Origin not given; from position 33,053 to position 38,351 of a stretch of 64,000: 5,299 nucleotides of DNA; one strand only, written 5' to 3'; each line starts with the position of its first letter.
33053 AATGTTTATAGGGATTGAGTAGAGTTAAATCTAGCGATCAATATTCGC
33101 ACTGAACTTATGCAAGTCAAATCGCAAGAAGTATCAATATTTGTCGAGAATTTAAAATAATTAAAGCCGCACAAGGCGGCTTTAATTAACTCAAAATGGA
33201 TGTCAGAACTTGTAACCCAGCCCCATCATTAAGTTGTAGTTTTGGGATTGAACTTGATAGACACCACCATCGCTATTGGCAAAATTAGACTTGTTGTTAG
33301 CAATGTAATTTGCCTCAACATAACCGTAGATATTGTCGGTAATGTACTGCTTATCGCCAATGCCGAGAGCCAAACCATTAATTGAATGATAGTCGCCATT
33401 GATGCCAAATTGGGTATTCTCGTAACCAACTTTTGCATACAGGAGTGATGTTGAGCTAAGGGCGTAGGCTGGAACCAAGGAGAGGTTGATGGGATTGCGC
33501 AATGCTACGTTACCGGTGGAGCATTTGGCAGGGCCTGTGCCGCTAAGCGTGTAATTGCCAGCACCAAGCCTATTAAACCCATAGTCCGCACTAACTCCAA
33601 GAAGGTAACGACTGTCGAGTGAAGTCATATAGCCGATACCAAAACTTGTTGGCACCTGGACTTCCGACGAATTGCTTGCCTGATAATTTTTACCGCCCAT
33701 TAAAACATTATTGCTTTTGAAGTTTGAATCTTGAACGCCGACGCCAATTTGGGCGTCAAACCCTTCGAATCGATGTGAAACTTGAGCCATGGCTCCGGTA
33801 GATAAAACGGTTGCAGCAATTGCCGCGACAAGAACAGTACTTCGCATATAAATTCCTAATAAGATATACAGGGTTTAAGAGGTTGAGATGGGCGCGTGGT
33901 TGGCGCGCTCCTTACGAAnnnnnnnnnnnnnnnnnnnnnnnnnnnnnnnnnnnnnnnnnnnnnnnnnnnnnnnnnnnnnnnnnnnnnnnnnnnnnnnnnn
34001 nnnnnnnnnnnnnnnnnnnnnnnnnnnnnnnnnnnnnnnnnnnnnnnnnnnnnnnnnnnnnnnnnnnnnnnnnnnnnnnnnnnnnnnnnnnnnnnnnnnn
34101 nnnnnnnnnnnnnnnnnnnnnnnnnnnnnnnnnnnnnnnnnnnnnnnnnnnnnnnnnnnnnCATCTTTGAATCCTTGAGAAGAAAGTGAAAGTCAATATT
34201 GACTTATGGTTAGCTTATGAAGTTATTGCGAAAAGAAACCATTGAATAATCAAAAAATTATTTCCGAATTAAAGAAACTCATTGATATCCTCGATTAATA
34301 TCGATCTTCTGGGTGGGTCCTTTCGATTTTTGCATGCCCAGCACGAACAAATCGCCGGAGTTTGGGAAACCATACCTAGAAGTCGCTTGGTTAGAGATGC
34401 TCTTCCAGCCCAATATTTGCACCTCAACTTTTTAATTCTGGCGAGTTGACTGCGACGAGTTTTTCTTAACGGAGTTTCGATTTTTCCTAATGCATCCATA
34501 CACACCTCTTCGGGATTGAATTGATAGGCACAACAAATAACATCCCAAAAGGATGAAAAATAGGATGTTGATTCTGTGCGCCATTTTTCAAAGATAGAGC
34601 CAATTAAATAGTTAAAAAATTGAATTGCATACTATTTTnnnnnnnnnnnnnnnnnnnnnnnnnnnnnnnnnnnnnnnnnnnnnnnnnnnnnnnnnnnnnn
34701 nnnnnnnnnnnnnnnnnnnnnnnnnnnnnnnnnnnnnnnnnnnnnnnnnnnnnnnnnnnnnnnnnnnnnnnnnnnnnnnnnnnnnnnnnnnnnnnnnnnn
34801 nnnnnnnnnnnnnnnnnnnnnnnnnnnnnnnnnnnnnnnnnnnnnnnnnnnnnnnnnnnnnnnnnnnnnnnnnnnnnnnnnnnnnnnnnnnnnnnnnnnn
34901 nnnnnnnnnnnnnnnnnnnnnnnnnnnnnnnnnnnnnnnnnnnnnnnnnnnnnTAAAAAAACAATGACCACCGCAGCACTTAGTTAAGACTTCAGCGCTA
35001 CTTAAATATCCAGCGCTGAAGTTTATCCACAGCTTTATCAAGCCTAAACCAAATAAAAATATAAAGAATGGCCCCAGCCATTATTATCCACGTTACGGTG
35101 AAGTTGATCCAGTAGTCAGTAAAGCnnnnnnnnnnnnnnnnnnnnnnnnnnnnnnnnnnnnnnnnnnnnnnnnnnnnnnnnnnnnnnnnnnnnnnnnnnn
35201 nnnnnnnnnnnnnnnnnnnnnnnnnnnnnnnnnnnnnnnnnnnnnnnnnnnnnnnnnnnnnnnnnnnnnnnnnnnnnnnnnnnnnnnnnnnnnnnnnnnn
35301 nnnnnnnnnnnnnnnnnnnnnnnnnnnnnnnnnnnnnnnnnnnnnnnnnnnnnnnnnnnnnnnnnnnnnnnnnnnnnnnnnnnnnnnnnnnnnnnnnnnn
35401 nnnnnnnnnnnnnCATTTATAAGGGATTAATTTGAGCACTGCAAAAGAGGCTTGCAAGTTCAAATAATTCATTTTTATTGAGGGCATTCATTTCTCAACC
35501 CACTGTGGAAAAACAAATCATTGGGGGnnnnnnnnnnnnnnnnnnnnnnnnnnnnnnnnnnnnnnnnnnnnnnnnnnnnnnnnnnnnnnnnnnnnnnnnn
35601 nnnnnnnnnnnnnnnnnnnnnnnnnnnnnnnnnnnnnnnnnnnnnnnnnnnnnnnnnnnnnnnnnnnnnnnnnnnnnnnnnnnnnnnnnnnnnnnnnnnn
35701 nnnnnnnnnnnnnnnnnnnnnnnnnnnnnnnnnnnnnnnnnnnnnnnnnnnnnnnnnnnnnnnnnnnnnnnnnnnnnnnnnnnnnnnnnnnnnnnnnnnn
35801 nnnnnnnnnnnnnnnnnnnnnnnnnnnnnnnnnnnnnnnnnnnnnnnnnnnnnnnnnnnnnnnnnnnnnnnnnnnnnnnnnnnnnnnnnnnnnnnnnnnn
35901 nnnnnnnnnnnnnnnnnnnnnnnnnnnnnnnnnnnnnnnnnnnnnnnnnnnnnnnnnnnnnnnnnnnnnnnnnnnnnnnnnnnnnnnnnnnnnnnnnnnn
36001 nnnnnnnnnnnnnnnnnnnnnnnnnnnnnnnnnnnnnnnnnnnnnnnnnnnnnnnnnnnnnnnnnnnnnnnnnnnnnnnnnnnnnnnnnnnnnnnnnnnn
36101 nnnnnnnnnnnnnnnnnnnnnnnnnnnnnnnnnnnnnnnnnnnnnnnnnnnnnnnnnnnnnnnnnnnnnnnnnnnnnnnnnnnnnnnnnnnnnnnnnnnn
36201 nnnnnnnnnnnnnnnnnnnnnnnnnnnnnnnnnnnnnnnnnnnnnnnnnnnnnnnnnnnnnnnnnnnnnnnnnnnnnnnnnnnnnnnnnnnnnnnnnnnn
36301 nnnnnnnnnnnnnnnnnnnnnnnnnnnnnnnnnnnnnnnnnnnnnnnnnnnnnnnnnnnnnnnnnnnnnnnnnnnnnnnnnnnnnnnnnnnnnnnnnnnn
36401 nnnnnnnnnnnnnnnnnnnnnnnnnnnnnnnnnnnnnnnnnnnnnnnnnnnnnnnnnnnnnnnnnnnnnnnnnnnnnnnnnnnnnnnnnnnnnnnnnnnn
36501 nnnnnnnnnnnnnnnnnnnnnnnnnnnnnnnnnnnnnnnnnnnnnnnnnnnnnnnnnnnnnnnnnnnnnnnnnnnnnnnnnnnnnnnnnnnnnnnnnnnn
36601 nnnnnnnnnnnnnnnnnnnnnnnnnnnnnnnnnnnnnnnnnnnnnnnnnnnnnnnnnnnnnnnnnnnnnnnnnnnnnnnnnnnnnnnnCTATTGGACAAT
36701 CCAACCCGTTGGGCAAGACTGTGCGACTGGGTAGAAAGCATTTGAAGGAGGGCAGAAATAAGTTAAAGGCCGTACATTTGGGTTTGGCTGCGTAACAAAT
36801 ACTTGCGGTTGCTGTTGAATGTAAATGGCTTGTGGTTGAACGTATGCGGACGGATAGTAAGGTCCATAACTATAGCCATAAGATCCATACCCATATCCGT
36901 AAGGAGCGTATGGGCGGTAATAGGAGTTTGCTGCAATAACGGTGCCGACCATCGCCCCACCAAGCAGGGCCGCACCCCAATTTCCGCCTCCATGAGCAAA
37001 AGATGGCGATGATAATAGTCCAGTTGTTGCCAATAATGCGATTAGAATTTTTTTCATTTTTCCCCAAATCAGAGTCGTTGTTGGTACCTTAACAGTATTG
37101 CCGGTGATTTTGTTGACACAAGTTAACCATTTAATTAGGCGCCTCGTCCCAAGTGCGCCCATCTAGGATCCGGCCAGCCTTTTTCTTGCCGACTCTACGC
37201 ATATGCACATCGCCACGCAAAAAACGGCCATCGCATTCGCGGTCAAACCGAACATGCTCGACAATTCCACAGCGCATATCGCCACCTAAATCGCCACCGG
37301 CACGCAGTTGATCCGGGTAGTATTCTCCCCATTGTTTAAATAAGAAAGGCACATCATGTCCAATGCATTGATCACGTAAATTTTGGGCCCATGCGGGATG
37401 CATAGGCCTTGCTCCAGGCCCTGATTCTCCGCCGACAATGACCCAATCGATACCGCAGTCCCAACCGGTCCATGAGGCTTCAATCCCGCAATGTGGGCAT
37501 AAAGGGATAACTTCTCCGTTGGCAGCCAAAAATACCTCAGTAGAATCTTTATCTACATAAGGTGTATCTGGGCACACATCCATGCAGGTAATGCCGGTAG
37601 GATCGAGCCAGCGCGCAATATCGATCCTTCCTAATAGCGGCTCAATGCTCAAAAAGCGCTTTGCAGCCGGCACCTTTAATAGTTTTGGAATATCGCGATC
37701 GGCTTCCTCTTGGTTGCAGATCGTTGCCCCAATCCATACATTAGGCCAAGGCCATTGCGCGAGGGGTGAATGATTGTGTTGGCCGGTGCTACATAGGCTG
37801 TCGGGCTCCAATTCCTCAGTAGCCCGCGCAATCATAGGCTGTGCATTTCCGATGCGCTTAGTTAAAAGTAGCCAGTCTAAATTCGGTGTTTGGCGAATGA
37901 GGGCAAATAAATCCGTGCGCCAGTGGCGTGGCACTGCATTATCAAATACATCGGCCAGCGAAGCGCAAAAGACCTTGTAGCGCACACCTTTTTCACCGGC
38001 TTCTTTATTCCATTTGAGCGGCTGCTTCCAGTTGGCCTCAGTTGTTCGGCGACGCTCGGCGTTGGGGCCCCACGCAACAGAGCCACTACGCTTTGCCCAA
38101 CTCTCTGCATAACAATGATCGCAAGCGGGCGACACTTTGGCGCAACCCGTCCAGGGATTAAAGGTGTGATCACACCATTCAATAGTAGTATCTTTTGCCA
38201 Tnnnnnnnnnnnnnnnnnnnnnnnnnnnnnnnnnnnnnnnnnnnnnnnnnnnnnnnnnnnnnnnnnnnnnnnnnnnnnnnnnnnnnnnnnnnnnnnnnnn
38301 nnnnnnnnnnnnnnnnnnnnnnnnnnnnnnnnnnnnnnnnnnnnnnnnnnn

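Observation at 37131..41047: Phage-type orphan C5-methylase module whose methyltransferase has about six reiterated target-recognition-like repeats and an embedded zinc ribbon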

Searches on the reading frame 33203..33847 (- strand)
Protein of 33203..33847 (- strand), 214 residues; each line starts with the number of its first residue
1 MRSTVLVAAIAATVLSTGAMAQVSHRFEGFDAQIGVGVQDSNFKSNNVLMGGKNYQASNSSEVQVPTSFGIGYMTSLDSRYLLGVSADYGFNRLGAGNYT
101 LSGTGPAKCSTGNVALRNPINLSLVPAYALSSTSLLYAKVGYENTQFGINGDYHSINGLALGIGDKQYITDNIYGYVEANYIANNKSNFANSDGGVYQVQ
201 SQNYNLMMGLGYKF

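Call 22: search_protein_families(library=pfam, proteins=[window:33203-33847:-], max_evalue=0.001)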
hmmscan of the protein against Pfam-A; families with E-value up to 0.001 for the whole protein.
window:33203-33847:- (214 aa): 1 family
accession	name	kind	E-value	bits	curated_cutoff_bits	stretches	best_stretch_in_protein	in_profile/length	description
PF13505.12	OMP_b-brl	-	4.5e-10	40.4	28.7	1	9-214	3-175/175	Outer membrane protein beta-barrel domain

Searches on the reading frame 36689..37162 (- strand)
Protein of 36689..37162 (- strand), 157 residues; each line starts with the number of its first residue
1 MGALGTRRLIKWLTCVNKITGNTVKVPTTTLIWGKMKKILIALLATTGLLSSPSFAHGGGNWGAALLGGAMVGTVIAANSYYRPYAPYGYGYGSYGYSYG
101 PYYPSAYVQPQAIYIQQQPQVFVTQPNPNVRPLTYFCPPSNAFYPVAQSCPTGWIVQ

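Call 22: search_protein_families(library=pfam, proteins=[window:36689-37162:-], max_evalue=0.001)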
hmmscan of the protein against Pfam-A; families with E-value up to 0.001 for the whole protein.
window:36689-37162:- (157 aa): 0 families

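Call 61: search_protein_families(library=phrogs, proteins=[window:36689-37162:-], max_evalue=0.001)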
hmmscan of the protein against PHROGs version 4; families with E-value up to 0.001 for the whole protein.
window:36689-37162:- (157 aa): 0 families

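Call 103: search_protein_families(library=padloc, proteins=[window:36689-37162:-], max_evalue=0.001)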
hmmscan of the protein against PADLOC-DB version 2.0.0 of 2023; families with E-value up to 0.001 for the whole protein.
window:36689-37162:- (157 aa): 0 families

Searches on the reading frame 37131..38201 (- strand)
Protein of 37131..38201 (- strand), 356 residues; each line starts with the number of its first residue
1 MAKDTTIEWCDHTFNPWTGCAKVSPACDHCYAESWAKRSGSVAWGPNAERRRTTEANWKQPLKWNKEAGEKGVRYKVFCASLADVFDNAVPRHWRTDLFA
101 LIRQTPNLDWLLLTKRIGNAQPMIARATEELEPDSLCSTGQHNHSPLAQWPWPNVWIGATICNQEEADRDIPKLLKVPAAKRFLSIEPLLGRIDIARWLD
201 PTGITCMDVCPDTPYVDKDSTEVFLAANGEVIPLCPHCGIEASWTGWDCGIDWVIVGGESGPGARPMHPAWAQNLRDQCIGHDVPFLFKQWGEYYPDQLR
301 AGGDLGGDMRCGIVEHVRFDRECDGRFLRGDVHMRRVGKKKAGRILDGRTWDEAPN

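Call 3: search_protein_families(library=pfam, proteins=[window:37131-38201:-], max_evalue=0.1)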
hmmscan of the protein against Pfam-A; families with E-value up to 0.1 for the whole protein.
window:37131-38201:- (356 aa): 1 family
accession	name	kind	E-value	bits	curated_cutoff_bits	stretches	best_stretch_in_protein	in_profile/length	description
PF07505.17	DUF5131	-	2.2e-90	302.9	28.9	1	5-355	2-243/243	Protein of unknown function (DUF5131)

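Call 4: search_protein_families(library=ncbifam, proteins=[window:37131-38201:-], max_evalue=0.1)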
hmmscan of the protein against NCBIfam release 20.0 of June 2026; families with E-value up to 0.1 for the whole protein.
window:37131-38201:- (356 aa): 2 families
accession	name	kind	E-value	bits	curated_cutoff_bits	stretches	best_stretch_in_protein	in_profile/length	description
TIGR04471.1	rSAM_mob_pairA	equivalog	9.6e-08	31.8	355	1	250-289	154-195/220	radical SAM mobile pair protein A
NF011562.0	PRK14986.1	equivalog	0.086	10.9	1546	0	79-121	478-520/815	glycogen phosphorylase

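Call 61: search_protein_families(library=phrogs, proteins=[window:37131-38201:-], max_evalue=0.001)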
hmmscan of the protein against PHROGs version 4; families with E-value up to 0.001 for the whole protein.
window:37131-38201:- (356 aa): 1 family
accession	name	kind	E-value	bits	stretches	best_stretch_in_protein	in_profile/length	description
phrog_2045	-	unknown function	2.6e-106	356.4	1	1-356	1-285/299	-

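Call 103: search_protein_families(library=padloc, proteins=[window:37131-38201:-], max_evalue=0.001)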
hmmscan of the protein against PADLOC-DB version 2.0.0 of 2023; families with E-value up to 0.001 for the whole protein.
window:37131-38201:- (356 aa): 2 families
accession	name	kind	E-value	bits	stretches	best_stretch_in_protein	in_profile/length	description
PDLC04639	PDC-M41B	-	1.1e-51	173.6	2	1-194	1-165/241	-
PDLC04569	PDC-M30B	-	2.7e-50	169.2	2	3-194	2-165/241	-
